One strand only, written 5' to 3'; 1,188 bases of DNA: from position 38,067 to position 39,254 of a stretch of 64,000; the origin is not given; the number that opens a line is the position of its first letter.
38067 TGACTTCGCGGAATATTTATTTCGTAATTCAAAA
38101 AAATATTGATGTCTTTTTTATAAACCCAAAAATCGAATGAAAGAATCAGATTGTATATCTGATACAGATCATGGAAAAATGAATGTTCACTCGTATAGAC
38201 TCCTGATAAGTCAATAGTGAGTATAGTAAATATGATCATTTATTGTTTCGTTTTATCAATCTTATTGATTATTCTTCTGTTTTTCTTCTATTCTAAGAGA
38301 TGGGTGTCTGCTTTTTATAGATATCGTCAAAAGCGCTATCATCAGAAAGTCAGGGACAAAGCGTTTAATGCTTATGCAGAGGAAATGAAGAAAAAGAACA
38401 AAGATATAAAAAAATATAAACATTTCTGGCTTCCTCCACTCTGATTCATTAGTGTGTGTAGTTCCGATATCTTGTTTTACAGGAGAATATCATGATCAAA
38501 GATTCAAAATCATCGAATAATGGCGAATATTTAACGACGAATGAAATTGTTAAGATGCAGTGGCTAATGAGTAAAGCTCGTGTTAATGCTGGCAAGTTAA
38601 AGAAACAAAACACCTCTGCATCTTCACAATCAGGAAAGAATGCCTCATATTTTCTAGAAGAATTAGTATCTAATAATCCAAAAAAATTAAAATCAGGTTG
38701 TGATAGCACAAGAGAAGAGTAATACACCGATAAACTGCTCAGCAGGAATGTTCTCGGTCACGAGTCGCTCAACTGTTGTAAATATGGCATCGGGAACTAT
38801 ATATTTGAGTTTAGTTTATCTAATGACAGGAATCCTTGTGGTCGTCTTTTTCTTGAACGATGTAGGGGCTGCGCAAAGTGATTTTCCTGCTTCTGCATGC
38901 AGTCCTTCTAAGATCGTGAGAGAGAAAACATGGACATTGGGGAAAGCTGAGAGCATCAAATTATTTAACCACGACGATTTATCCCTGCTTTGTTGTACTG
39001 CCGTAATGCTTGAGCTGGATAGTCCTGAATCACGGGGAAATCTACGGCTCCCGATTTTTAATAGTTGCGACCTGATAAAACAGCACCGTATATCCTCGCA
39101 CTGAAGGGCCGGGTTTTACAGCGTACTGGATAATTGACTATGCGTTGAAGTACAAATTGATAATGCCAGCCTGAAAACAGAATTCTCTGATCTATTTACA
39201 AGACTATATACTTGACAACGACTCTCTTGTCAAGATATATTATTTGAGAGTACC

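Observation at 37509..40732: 3.2-kb AT-rich stretch without long ORFs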

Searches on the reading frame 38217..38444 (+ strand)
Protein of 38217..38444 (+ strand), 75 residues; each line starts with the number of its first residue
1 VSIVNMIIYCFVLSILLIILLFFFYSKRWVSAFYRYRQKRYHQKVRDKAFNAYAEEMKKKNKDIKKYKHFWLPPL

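Call 7: search_protein_families(library=pfam, proteins=[window:38217-38444:+], max_evalue=0.01)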
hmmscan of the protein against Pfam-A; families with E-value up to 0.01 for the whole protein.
window:38217-38444:+ (75 aa): 2 families
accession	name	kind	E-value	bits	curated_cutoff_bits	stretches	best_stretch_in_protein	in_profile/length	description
PF06695.16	Sm_multidrug_ex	-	0.0023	19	30.7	1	1-69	14-74/121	Putative small multi-drug export protein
PF09516.16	RE_CfrBI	-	0.0052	16.6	25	1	25-72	32-79/257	CfrBI restriction endonuclease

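Call 26: search_protein_families(library=ncbifam, proteins=[window:38217-38444:+], max_evalue=0.01)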
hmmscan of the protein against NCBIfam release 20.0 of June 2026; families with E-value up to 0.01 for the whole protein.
window:38217-38444:+ (75 aa): 1 family
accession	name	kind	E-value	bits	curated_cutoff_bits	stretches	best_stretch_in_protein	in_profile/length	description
NF038389.1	ArsS_fam_HK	equivalog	0.0036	16.8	250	1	2-67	2-65/403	ArsS family sensor histidine kinase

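Call 28: search_protein_families(library=phrogs, proteins=[window:38217-38444:+], max_evalue=0.01)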
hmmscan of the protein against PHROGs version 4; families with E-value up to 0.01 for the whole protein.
window:38217-38444:+ (75 aa): 1 family
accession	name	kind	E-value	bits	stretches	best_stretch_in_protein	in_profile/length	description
phrog_386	-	unknown function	0.0059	17.9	1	7-66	3-64/64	-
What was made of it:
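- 38232..38444 (+): 70-aa ORF (75 aa from the GTG at 38217), with an N-terminal hydrophobic helix and a Lys/Arg-rich tail. It is an orphan, and whether it codes is unresolved. Family hits are weak and sub-threshold only (calls 7, 26, 28).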

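Call 70: search_protein_families(library=padloc, proteins=[window:38232-38444:+], max_evalue=0.01)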
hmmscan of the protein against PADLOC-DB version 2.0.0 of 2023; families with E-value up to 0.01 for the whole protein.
window:38232-38444:+ (70 aa): 0 families

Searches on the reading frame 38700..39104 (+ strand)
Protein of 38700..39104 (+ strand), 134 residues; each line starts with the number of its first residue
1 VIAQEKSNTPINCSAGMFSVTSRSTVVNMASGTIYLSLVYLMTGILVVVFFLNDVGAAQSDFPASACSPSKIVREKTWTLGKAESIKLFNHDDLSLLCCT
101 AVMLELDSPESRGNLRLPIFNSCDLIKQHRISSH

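Call 7: search_protein_families(library=pfam, proteins=[window:38700-39104:+], max_evalue=0.01)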
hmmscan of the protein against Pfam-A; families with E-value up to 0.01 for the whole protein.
window:38700-39104:+ (134 aa): 0 families

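Call 26: search_protein_families(library=ncbifam, proteins=[window:38700-39104:+], max_evalue=0.01)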
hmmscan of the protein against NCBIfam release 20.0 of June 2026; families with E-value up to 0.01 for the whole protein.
window:38700-39104:+ (134 aa): 0 families

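Call 28: search_protein_families(library=phrogs, proteins=[window:38700-39104:+], max_evalue=0.01)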
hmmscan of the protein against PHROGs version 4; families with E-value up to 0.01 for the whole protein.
window:38700-39104:+ (134 aa): 0 families

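Call 35: list_cluster_members(proteins=[P0002, P0003, P0004, P0005, window:38700-39104:+, window:40733-41800:+, window:42429-43739:-, window:36963-37508:-])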
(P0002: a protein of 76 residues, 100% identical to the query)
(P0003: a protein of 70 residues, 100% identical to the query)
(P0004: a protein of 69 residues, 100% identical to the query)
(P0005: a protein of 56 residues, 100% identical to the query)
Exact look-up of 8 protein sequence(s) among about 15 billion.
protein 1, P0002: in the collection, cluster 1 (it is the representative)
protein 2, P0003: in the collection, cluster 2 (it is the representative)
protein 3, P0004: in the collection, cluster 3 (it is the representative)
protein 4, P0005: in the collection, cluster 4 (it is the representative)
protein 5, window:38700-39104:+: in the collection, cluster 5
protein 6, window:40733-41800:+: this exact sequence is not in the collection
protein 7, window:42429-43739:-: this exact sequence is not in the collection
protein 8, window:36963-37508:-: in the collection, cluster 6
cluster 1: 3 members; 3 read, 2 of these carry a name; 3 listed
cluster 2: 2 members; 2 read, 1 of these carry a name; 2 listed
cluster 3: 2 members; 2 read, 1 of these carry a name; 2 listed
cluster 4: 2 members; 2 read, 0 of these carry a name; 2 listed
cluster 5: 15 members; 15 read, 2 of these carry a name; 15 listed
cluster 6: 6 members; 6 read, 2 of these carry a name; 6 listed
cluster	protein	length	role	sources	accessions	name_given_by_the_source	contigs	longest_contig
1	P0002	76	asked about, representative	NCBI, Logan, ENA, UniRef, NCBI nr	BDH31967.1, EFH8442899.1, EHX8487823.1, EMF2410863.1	hypothetical protein [Escherichia coli] | hypothetical protein n=1 Tax=Escherichia coli TaxID=562 RepID=UPI000DDC16DA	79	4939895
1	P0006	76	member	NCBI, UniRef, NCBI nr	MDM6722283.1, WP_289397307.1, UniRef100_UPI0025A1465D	hypothetical protein [Escherichia coli] | hypothetical protein n=1 Tax=Escherichia coli TaxID=562 RepID=UPI0025A1465D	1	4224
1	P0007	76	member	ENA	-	-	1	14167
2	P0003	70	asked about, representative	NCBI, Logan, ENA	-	-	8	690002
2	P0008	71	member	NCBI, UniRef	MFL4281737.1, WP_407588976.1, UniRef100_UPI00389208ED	hypothetical protein, partial [Escherichia coli] | hypothetical protein n=1 Tax=Escherichia coli TaxID=562 RepID=UPI00389208ED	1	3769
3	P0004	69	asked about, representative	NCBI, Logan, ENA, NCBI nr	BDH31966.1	hypothetical protein TRECRb50_07820 [Escherichia coli]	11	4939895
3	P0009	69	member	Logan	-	-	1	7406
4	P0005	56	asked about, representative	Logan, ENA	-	-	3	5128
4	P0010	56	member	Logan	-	-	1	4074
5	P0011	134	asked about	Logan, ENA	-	-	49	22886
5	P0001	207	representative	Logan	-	-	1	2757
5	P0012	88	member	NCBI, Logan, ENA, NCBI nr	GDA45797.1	hypothetical protein HmCmsJML164_02931 [Escherichia coli]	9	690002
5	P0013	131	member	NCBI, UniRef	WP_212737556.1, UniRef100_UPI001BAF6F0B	hypothetical protein, partial [Escherichia coli] | hypothetical protein n=1 Tax=Escherichia coli TaxID=562 RepID=UPI001BAF6F0B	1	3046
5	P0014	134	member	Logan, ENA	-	-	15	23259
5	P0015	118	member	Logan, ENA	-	-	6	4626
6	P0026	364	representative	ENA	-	-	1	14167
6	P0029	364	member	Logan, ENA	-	-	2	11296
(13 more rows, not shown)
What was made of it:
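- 38481..38722 (+): 76-aa hydrophilic ORF (ATG 38492) with AGGAG at 38481-38485. It is an orphan, and whether it codes is unresolved. It corresponds to BDH31967.1, 'hypothetical protein [Escherichia coli]', and 79 contigs carry it (call 35).
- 38700..39104 (+): 134-aa ORF, the longest in the stretch. It is not maintained and is most likely spurious. Gene callers disagree on it (88, 118, 131, 134 and 207 aa; call 35).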

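Call 36: find_encoding_contigs(protein=P0026, flank=10000, max_places=5)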
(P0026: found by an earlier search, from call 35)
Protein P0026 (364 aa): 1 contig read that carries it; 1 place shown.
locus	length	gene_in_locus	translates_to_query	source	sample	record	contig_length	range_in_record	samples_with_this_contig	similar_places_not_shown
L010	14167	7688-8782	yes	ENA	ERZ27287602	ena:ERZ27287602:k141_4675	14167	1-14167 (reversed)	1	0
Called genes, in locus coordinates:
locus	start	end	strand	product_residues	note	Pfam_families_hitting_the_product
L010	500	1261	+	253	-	PF09339:HTH_IclR, PF01614:IclR_C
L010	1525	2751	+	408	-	-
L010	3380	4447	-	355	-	PF12895:ANAPC3 (faint)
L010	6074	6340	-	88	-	-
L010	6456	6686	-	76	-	-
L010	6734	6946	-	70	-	-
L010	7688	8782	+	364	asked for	PF13412:HTH_24, PF00294:PfkB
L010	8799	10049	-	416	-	PF01773:Nucleos_tra2_N, PF07670:Gate, PF07662:Nucleos_tra2_C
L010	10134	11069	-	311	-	PF04227:Indigoidine_A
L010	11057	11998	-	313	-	PF00294:PfkB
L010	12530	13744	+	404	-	PF07690:MFS_1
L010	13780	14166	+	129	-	?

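Call 37: find_encoding_contigs(protein=P0029, flank=10000, max_places=5)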
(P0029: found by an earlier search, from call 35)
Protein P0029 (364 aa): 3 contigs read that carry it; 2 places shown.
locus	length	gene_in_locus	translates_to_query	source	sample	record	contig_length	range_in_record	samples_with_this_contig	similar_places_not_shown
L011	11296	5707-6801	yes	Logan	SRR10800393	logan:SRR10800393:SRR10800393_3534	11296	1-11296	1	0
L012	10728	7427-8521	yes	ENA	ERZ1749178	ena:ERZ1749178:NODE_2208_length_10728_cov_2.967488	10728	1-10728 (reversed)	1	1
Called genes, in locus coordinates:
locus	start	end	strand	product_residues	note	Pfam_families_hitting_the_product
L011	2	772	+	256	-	?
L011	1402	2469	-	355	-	PF12895:ANAPC3 (faint)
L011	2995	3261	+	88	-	-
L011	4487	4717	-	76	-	-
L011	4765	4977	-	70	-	-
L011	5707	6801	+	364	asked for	PF13412:HTH_24, PF00294:PfkB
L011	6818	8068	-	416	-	PF01773:Nucleos_tra2_N, PF07670:Gate, PF07662:Nucleos_tra2_C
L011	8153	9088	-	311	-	PF04227:Indigoidine_A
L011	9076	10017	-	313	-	PF00294:PfkB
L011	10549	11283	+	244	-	PF07690:MFS_1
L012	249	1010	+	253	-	PF09339:HTH_IclR, PF01614:IclR_C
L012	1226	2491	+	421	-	-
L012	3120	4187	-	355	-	PF12895:ANAPC3 (faint)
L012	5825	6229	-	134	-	-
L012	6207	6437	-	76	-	-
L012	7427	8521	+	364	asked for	PF13412:HTH_24, PF00294:PfkB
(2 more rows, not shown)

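Call 38: find_encoding_contigs(protein=P0006, flank=10000, max_places=5)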
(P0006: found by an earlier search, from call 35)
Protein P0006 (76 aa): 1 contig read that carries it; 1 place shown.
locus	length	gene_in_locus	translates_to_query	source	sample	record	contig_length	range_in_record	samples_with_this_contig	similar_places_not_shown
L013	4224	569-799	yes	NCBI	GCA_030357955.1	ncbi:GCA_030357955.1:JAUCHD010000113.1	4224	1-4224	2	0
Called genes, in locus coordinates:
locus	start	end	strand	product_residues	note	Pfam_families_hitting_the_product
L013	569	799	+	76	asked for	-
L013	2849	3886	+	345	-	PF12895:ANAPC3 (faint)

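Call 46: find_related_loci(query=P0026, collection=genome_contigs, flank=10000)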
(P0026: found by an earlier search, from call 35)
Query P0026 (364 aa) in genome_contigs; peptide patterns used: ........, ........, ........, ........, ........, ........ (x = any residue, [..] = any of these).
46 stretches matched a pattern; 24 encode a relative of the query (tblastn E <= 1e-3); 24 distinct loci.
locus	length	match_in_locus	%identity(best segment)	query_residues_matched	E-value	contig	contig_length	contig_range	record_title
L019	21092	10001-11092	79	1-364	0e+0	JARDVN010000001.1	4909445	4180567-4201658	Citrobacter amalonaticus strain AUH_CA_2023_1 contig_2, whole genome shotgun sequence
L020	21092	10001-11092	79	1-364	0e+0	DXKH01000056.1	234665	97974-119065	MAG TPA_asm: Citrobacter sp. isolate HRGM_Genome_0066 HRGM_Genome_0066_56, whole genome shotgun sequence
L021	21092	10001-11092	79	1-364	0e+0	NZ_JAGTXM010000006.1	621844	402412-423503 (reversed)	Citrobacter amalonaticus strain ku-bf3 scaffold_5, whole genome shotgun sequence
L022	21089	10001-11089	79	1-363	0e+0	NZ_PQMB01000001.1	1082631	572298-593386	Citrobacter amalonaticus strain S646 scaffold1.1, whole genome shotgun sequence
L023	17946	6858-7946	77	1-363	0e+0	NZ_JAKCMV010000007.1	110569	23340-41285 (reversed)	Enterobacter asburiae strain INSAq146 Aq146_contig_7, whole genome shotgun sequence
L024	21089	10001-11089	78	1-363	0e+0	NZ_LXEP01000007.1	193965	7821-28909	Buttiauxella gaviniae ATCC 51604 Sequence00007, whole genome shotgun sequence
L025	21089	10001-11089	78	1-363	0e+0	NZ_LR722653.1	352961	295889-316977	Buttiauxella massiliensis strain Marseille-P9829, whole genome shotgun sequence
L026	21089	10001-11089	76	1-363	0e+0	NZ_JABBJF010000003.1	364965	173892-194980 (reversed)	Kluyvera sichuanensis strain 090646 contig00003, whole genome shotgun sequence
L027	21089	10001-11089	76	1-363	0e+0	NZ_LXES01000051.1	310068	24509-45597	Enterobacter soli ATCC BAA-2102 Sequence00051, whole genome shotgun sequence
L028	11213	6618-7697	74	1-360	0e+0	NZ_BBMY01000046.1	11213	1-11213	Escherichia albertii NBRC 107761 = DSM 17582 strain NBRC 107761, whole genome shotgun sequence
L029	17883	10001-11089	74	1-363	0e+0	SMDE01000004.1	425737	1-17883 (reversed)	Phytobacter diazotrophicus strain DSM 17806 Ga0244675_104, whole genome shotgun sequence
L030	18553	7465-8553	74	1-363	0e+0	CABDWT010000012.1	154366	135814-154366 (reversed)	Phytobacter ursingii strain ATCC27989T genome assembly, contig: ATCC27989T_contig_2, whole genome shotgun sequence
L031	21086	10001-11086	80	1-362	0e+0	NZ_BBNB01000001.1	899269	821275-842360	Citrobacter sedlakii NBRC 105722, whole genome shotgun sequence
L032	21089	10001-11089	74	1-363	0e+0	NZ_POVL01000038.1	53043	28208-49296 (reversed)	Enterobacter sichuanensis strain WCHECL1597 38, whole genome shotgun sequence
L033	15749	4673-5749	73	1-359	0e+0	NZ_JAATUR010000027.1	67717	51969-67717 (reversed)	Escherichia coli strain SCPM-O-B-8794 27length=67717, whole genome shotgun sequence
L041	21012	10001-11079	81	1-359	1e-161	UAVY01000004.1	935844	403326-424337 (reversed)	Citrobacter koseri strain NCTC10786 genome assembly, contig: ERS513143SCcontig000004, whole genome shotgun sequence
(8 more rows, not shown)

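Call 66: search_protein_families(library=pfam, proteins=[L041:9159-9998:+, L041:7973-8443:+, L041:6990-7853:-, L010:1525-2751:+, L010:12530-13744:+], max_evalue=0.001)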
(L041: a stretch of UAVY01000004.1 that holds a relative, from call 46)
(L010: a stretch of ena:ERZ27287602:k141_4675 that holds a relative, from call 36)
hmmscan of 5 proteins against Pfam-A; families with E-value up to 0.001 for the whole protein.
L041:9159-9998:+ (279 aa): 1 family
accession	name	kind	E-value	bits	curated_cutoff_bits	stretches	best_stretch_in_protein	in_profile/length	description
PF01261.30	AP_endonuc_2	-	5.3e-68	229.8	31.1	1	14-271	3-248/249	Xylose isomerase-like TIM barrel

L041:7973-8443:+ (156 aa): 1 family
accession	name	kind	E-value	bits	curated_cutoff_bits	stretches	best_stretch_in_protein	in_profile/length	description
PF03601.19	Cons_hypoth698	-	4.9e-47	160.8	24.5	1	18-153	1-133/304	Conserved hypothetical protein 698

L041:6990-7853:- (287 aa): 3 families
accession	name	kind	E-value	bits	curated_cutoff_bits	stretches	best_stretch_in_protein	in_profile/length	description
PF03466.25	LysR_substrate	-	6.8e-55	186.1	28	1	86-286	3-204/209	LysR substrate binding domain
PF00126.33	HTH_1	-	1.8e-16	60.3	26.6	1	5-64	1-60/60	Bacterial regulatory helix-turn-helix protein, lysR family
PF12849.12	PBP_like_2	-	1.2e-05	25.6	27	1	89-239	8-186/267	PBP superfamily domain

L010:1525-2751:+ (408 aa): 0 families

L010:12530-13744:+ (404 aa): 1 family
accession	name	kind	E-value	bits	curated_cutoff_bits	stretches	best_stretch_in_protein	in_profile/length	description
PF07690.21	MFS_1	-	7.3e-39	134.1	33.4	2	21-332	2-326/347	Major Facilitator Superfamily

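Call 70: search_protein_families(library=padloc, proteins=[window:38700-39104:+], max_evalue=0.01)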
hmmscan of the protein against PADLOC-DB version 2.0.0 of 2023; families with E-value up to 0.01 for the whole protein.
window:38700-39104:+ (134 aa): 0 families
